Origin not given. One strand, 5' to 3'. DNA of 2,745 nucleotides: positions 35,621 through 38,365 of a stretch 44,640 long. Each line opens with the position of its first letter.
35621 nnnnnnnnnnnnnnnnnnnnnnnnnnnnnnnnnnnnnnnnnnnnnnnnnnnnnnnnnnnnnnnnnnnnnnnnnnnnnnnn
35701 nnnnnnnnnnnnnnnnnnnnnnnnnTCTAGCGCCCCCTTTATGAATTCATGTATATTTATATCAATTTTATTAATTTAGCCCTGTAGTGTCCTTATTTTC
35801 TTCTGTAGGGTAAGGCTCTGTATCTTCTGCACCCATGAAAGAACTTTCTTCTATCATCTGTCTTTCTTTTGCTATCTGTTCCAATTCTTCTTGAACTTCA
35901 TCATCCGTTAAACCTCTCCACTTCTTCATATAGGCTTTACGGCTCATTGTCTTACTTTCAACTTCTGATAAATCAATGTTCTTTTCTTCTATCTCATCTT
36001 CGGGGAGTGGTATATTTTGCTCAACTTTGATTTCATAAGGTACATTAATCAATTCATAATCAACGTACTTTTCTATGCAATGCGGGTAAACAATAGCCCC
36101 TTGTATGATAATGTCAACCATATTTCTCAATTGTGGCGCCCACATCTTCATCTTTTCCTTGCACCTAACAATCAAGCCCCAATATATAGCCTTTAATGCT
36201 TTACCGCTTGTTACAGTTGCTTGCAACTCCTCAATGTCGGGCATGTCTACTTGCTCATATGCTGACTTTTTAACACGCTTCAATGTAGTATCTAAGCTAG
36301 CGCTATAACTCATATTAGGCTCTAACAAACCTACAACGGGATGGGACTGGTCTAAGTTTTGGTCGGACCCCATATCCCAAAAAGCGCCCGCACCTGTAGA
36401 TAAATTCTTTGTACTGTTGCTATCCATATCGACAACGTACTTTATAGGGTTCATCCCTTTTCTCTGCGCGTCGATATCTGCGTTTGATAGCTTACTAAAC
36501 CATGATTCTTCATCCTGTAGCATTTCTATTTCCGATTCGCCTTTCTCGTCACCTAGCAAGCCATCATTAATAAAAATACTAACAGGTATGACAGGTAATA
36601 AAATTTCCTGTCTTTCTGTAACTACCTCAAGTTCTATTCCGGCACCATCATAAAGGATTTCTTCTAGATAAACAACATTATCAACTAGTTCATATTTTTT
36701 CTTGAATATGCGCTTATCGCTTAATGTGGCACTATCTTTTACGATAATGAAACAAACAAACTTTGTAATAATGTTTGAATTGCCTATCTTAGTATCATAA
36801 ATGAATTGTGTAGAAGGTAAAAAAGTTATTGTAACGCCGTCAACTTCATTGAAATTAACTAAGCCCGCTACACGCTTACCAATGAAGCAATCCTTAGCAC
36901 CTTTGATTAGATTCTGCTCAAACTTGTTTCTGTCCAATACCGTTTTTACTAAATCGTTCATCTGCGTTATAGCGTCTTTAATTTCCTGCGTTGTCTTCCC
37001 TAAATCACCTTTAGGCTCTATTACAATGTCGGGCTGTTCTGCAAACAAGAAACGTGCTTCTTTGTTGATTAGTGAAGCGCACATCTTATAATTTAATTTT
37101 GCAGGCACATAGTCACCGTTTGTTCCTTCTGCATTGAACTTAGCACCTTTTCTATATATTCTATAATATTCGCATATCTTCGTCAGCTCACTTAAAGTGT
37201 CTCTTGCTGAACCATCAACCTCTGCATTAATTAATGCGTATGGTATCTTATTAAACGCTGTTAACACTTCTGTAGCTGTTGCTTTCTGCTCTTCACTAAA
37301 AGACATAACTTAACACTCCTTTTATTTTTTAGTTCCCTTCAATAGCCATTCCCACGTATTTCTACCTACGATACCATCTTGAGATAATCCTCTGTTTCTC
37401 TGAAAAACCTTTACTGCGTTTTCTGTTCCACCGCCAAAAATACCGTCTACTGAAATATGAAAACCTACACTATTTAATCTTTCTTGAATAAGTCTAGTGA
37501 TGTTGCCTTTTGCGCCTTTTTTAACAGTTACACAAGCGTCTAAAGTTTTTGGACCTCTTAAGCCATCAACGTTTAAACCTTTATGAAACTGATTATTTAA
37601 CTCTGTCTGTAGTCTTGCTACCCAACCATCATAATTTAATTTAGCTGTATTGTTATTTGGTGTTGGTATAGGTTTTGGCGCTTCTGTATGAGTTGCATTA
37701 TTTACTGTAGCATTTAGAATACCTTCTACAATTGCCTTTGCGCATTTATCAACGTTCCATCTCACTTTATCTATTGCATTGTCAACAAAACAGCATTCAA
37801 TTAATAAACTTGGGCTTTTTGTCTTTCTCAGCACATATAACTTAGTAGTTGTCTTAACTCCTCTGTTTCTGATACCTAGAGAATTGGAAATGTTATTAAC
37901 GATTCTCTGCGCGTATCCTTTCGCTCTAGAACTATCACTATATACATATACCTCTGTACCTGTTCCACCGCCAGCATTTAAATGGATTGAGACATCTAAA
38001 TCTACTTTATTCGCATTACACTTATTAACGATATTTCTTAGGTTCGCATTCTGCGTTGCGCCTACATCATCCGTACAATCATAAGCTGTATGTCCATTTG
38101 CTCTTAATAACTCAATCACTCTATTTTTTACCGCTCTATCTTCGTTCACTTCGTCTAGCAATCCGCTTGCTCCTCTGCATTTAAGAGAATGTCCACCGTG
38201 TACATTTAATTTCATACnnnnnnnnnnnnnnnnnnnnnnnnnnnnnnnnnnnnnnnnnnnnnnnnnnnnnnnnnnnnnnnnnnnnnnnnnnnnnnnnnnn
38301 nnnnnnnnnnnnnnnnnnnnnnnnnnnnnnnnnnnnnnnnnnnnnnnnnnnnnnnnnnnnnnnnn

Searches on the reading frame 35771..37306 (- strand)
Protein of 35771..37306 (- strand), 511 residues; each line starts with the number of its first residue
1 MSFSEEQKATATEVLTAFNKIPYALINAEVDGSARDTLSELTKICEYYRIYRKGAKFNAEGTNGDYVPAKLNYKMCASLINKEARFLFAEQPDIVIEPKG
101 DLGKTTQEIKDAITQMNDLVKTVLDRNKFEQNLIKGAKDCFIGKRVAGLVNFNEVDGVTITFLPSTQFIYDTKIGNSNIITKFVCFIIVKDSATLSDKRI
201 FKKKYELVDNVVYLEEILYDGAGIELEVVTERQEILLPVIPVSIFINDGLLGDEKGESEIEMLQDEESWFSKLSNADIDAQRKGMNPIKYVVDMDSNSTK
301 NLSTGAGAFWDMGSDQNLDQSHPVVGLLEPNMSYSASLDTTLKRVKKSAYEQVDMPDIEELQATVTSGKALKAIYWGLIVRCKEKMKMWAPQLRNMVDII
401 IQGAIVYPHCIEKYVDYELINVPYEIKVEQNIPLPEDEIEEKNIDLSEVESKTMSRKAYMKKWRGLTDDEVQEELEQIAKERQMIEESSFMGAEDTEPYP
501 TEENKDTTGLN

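Call 3: search_protein_families(library=pfam, proteins=[window:35771-37306:-], max_evalue=0.01)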
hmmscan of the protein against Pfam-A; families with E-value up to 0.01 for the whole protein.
window:35771-37306:- (511 aa): 1 family
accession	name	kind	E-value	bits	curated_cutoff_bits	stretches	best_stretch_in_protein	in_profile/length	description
PF05133.19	SPP1_portal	-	1.7e-18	67.2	25.5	1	61-487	33-415/416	Phage portal protein, SPP1 Gp6-like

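Call 4: search_protein_families(library=phrogs, proteins=[window:35771-37306:-], max_evalue=0.001)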
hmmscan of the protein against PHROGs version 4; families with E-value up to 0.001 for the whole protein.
window:35771-37306:- (511 aa): 3 families
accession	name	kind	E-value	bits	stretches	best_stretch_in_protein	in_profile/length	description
phrog_64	-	head and packaging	2.3e-29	103.3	1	43-495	92-510/547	portal protein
phrog_533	-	head and packaging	1.1e-13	51.5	2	23-184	14-163/495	portal protein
phrog_9064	-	head and packaging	0.00052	20.7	1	339-487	75-211/228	portal protein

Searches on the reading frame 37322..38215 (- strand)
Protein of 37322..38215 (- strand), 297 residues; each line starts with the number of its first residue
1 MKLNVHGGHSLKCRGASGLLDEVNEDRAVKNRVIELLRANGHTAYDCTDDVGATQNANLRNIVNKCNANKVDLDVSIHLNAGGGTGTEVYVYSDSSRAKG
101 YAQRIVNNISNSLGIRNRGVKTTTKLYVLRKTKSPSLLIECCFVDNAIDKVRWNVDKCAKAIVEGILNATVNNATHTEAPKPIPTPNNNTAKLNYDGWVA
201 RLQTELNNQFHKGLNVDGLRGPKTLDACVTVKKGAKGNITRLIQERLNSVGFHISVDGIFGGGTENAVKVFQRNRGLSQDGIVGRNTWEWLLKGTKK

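Call 3: search_protein_families(library=pfam, proteins=[window:37322-38215:-], max_evalue=0.01)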
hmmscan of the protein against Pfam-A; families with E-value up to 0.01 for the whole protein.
window:37322-38215:- (297 aa): 3 families
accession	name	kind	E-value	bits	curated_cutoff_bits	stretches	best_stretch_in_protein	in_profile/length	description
PF01520.23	Amidase_3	-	2.8e-26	93.1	27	1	8-169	6-171/174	N-acetylmuramoyl-L-alanine amidase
PF01471.23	PG_binding_1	-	2e-20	73.1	23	1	238-291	3-57/57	Putative peptidoglycan binding domain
PF09374.15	PG_binding_3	-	9.1e-08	32.6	24.6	1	241-273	4-34/76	Predicted Peptidoglycan domain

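Call 4: search_protein_families(library=phrogs, proteins=[window:37322-38215:-], max_evalue=0.001)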
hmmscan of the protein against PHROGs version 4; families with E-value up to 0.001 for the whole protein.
window:37322-38215:- (297 aa): 17 families
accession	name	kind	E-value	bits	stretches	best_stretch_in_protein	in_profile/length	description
phrog_435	-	lysis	5.6e-70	237.9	1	1-187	113-301/556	endolysin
phrog_12727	-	lysis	2.1e-23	84.2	1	2-183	163-354/393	endolysin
phrog_2649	-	lysis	9.7e-22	79.1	1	230-293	174-237/261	endolysin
phrog_2742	-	lysis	8.2e-21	75.7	1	58-195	63-207/318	endolysin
phrog_1493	-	lysis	1e-20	75.3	1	232-295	242-309/394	endolysin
phrog_17214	-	lysis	5.5e-17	63.4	1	25-293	32-314/322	endolysin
phrog_1224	-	head and packaging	6e-15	56.4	1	231-294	4-67/438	endolysin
phrog_489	-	lysis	5.6e-14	52.8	1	5-192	172-369/459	endolysin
phrog_18032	-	lysis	1.1e-09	39.4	1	196-293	174-247/248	endolysin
phrog_6219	-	lysis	2.3e-08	34.9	1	199-291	212-307/326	endolysin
phrog_1512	-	lysis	8.7e-08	33.5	1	155-290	143-241/314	endolysin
phrog_13214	-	unknown function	9.5e-07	29.6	1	116-149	18-52/55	-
phrog_16428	-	lysis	5.5e-06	26.3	1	247-287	474-514/520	endolysin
phrog_23452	-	unknown function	3.3e-05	25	1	230-289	54-119/135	-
phrog_880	-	lysis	0.00011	22.7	1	236-291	376-431/435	endolysin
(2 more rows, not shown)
